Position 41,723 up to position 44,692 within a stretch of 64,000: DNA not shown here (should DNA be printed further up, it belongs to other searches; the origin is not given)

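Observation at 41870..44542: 890-aa compositionally foreign ORF inserted directly 3' of tRNA-Leu(CAA)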

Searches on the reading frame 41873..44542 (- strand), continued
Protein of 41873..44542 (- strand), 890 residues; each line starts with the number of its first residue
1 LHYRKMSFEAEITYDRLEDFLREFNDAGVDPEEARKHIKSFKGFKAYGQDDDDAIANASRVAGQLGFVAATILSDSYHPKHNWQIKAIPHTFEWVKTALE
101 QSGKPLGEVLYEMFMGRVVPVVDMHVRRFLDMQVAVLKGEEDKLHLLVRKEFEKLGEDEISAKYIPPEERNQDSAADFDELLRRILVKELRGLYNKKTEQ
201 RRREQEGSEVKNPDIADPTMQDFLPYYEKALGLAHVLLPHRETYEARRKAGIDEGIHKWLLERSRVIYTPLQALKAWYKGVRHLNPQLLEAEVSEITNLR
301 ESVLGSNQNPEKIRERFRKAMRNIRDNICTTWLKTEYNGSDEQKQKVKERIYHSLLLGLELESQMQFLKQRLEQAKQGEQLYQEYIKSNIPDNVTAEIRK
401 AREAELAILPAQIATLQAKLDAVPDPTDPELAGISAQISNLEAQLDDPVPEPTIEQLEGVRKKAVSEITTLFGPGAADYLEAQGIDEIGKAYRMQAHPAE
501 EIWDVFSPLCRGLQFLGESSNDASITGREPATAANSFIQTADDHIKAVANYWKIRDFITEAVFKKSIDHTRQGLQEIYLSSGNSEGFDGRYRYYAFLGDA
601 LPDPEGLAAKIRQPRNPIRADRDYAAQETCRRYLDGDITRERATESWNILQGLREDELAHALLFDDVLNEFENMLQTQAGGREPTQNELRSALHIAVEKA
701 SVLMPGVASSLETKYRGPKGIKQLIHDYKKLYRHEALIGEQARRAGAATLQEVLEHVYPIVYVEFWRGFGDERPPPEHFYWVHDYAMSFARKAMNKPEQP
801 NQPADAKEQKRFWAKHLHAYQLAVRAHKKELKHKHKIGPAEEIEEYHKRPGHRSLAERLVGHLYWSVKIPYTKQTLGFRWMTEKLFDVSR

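Call 56: search_protein_families(library=phrogs, alignment_id=A1, max_evalue=0.1)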
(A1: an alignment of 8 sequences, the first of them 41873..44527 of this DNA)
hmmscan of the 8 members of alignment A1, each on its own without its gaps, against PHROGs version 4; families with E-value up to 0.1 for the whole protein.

A. member 1, window:41873-44527:- (885 aa): 0 families

B. families by the number of members that match (of 8 scanned): 8 families
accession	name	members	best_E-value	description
phrog_7768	-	1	0.0082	-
phrog_17615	-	1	0.011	-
phrog_739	-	1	0.021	Rz-like spanin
phrog_2085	-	1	0.034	-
phrog_36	-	1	0.035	transcriptional regulator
phrog_24852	-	1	0.044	-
phrog_11105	-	1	0.069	-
phrog_24317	-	1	0.073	-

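Call 57: search_protein_families(library=pfam, alignment_id=A1, max_evalue=0.1)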
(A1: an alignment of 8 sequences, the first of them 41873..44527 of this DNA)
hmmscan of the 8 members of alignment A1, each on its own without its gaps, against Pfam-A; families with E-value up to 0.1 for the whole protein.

A. member 1, window:41873-44527:- (885 aa): 0 families

B. families by the number of members that match (of 8 scanned): 3 families
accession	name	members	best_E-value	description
PF07558.16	Shugoshin_N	1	0.0027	Shugoshin N-terminal coiled-coil region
PF19182.5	DUF5864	1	0.014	Family of unknown function (DUF5864)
PF03221.22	HTH_Tnp_Tc5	1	0.021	Tc5 transposase DNA-binding domain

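Call 65: find_related_loci(query=window:41873-44527:-, collection=metagenome_contigs, flank=10000)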
Query window:41873-44527:- (885 aa) in metagenome_contigs; peptide patterns used: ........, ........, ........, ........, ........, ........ (x = any residue, [..] = any of these).
76 stretches matched a pattern, but none encodes a relative of the query by tblastn (E <= 1e-3).

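Call 67: find_encoding_contigs(protein=P0004, flank=10000)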
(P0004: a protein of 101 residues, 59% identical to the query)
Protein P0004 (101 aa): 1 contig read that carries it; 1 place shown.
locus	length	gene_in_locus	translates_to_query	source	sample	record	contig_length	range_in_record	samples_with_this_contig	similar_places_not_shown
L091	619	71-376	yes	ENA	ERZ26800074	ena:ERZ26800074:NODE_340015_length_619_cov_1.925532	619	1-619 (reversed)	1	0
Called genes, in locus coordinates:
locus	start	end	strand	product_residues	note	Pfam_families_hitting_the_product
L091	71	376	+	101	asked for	-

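Call 68: find_encoding_contigs(protein=P0008, flank=10000)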
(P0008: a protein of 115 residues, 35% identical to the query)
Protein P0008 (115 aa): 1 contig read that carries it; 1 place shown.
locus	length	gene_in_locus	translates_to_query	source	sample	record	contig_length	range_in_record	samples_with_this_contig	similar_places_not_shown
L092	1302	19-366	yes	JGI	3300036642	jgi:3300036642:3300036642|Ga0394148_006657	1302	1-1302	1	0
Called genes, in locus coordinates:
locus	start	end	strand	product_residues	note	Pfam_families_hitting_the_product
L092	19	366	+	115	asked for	-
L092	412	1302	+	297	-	?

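Call 77: fold_search(model_id=the predicted structure, library=pdb)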
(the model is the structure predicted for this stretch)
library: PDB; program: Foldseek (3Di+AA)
matches with E <= 10: 86; with E <= 0.001: 0
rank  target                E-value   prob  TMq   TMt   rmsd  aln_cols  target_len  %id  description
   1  8otw_B                4.1e-01  0.08  0.08  0.09  34.9       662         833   10  Cryo-EM structure of Strongylocentrotus purpuratus SLC9C1 in presence of cAMP (released 2023-11-01)
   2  6f1t_n                5.3e-01  0.06  0.09  0.08  40.9       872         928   13  Cryo-EM structure of two dynein tail domains bound to dynactin and BICDR1 (released 2018-01-17)
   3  5uwr_C                1.1e+00  0.06  0.09  0.09  27.2       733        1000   11  Crystal Structure of CDC7 NES Peptide (extended) in complex with CRM1-Ran-RanBP1 (released 2017-03-22)
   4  2m2j_MODEL_1_A        1.1e+00  0.99  0.05  0.58   6.9        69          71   22  Solution NMR structure of the N-terminal domain of STM1478 from Salmonella typhimurium LT2: Target STR147A of  (released 2013-05-08)
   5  9e23_f                1.2e+00  0.07  0.10  0.09  29.7       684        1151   12  Cryo-EM structure of Pre-Chi dynein tail (released 2025-07-09)
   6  6x2o_C                1.3e+00  0.05  0.09  0.08  27.8       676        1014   11  Crystal Structure of unliganded CRM1(E571K)-Ran-RanBP1 (released 2020-07-01)
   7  4n78_A                1.3e+00  0.02  0.06  0.05  38.8       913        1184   11  The WAVE Regulatory Complex Links Diverse Receptors to the Actin Cytoskeleton (released 2014-02-05)
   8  9exk                  1.4e+00  0.04  0.09  0.08  32.4       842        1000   13  Scalable protein design using hallucination in a relaxed sequence space (released 2024-10-16)
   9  4hb3_C                1.4e+00  0.05  0.09  0.08  27.4       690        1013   10  Crystal structure of CRM1(T539S)-Ran-RanBP1 with weakly bound unmodeled Leptomycin B (released 2013-01-09)
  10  9hcj_K0               2.0e+00  0.05  0.11  0.12  25.9       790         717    8  D. discoideum nuclear pore complex (released 2024-12-25)
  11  8wyd_A                2.2e+00  0.04  0.10  0.10  23.6       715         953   11  Cryo-EM structure of DSR2-DSAD1 complex (released 2024-04-10)
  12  3wyf_F                2.3e+00  0.04  0.09  0.08  27.7       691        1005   10  Crystal structure of Xpo1p-Yrb2p-Gsp1p-GTP complex (released 2014-11-12)
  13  9bj8_D                2.4e+00  0.04  0.10  0.11  25.7       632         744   11  human CRL2-ZYG11B complex (released 2026-03-18)
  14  8cwy_A                2.5e+00  0.05  0.08  0.12  22.6       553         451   13  Accurate computational design of genetically encoded 3D protein crystals (released 2023-11-01)
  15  9qxt_A                2.5e+00  0.02  0.05  0.06  50.4       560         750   12  E. coli JetABC dimer in the DNA boarding-holding state (released 2025-10-01)
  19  4evu_B                3.1e+00  0.94  0.06  0.58   2.9        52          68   13  Crystal structure of C-terminal domain of putative periplasmic protein ydgH from S. enterica (released 2012-05-30)
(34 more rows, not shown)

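Call 79: search_protein_families(library=ncbifam, alignment_id=A1, max_evalue=0.1)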
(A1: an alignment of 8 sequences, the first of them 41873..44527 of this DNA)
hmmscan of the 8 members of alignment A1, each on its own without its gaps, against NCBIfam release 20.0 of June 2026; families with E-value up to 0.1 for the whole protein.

A. member 1, window:41873-44527:- (885 aa): 0 families

B. families by the number of members that match (of 8 scanned): 1 family
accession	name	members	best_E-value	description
TIGR04567.1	RNAP_delt_lowGC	1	0.067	DNA-directed RNA polymerase subunit delta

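Call 80: search_protein_families(library=padloc, alignment_id=A1, max_evalue=0.1)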
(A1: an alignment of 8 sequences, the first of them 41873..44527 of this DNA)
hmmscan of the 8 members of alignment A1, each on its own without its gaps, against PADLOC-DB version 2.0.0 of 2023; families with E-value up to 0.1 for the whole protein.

A. member 1, window:41873-44527:- (885 aa): 1 family
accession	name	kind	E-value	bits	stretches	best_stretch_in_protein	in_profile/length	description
PDLC03865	LmuB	-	0.00013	18.3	1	252-441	565-750/1007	-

B. families by the number of members that match (of 8 scanned): 3 families
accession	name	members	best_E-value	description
PDLC03865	LmuB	1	0.00013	-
PDLC04145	HEC-02A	1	0.005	-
PDLC04061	PD-T4-6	1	0.048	-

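Call 82: search_protein_families(library=phrogs, proteins=[L088:4764-5204:+, L088:5280-6539:+, L088:8783-9433:-, L088:9477-11057:-, L088:11064-11768:-, L088:11836-15360:-, L083:5879-6508:+, L083:6501-6935:-, L083:6911-7960:-, L083:7968-8270:-], max_evalue=0.01)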
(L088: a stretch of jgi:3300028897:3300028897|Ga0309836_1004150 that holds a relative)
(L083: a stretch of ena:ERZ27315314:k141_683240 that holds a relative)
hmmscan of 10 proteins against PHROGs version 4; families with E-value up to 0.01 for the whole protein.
L088:4764-5204:+ (147 aa): 0 families

L088:5280-6539:+ (420 aa): 0 families

L088:8783-9433:- (217 aa): 0 families

L088:9477-11057:- (527 aa): 1 family
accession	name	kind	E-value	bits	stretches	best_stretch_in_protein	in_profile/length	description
phrog_1272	-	tail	0.0094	14.6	0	98-207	64-181/1606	tail length tape measure protein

L088:11064-11768:- (235 aa): 0 families

L088:11836-15360:- (1175 aa): 1 family
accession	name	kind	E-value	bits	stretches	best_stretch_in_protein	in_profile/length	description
phrog_3590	-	unknown function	0.0001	22.9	0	747-960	118-309/481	-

L083:5879-6508:+ (210 aa): 0 families

L083:6501-6935:- (145 aa): 0 families

L083:6911-7960:- (350 aa): 0 families

L083:7968-8270:- (101 aa): 0 families

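Call 95: fold_search(model_id=the predicted structure, library=viral)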
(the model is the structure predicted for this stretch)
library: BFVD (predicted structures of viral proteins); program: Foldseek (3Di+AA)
matches with E <= 10: 150; with E <= 0.001: 0
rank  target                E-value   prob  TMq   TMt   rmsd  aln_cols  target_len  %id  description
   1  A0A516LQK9            6.1e-02  0.13  0.08  0.08  48.3       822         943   12  (no name in the UniProt tables at hand)
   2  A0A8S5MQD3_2          9.8e-02  0.09  0.07  0.07  50.0       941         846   12  Tape measure domain protein [Siphoviridae sp. ctA4S13]
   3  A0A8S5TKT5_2          4.8e-01  0.08  0.09  0.08  30.1       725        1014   12  Helicase [Podoviridae sp. ctz6O13]
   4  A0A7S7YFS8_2          5.8e-01  0.04  0.08  0.07  33.6       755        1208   11  Uncharacterized protein [Medusavirus stheno T3]
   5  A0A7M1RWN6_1          8.1e-01  0.08  0.10  0.09  23.2       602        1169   12  Uncharacterized protein [uncultured phage cr8_1]
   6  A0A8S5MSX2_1          8.1e-01  0.07  0.10  0.09  53.2      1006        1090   11  Tail tape measure protein [Siphoviridae sp. ctDcW16]
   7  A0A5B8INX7            8.9e-01  0.02  0.06  0.08  61.1       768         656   12  Uncharacterized protein [Mimiviridae sp. ChoanoV1]
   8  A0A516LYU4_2          9.7e-01  0.06  0.08  0.07  33.8       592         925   11  (no name in the UniProt tables at hand)
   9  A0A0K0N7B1            9.7e-01  0.04  0.08  0.10  37.6       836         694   10  DUF3987 domain-containing protein [Gordonia phage GMA2]
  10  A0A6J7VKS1            1.0e+00  0.07  0.11  0.11  46.1       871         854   12  Lysozyme [uncultured Caudovirales phage]
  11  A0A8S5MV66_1          1.0e+00  0.05  0.10  0.10  35.9       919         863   12  Minor tail protein [Siphoviridae sp. ctoSr5]
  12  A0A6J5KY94            1.2e+00  0.09  0.11  0.15  26.8       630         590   11  Uncharacterized protein [uncultured Caudovirales phage]
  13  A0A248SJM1            1.2e+00  0.07  0.10  0.13  33.7       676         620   10  (no name in the UniProt tables at hand)
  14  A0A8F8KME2            1.2e+00  0.04  0.06  0.09  29.2       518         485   12  Poxvirus late transcription factor VLTF3 [Clandestinovirus]
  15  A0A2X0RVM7            1.3e+00  0.04  0.07  0.10  25.5       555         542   10  MGF 505-11L CDS protein [African swine fever virus]
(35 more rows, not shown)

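Call 109: search_dna_similar(query=window:41873-44527:-, collection=phages, mode=protein, max_evalue=0.01)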
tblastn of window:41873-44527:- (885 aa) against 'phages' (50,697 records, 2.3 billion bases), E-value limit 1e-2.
No match.

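Call 110: search_dna_similar(query=window:41873-44527:-, collection=plasmids, mode=protein, max_evalue=0.01)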
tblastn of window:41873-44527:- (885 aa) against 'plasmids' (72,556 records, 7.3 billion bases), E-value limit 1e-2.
No match.
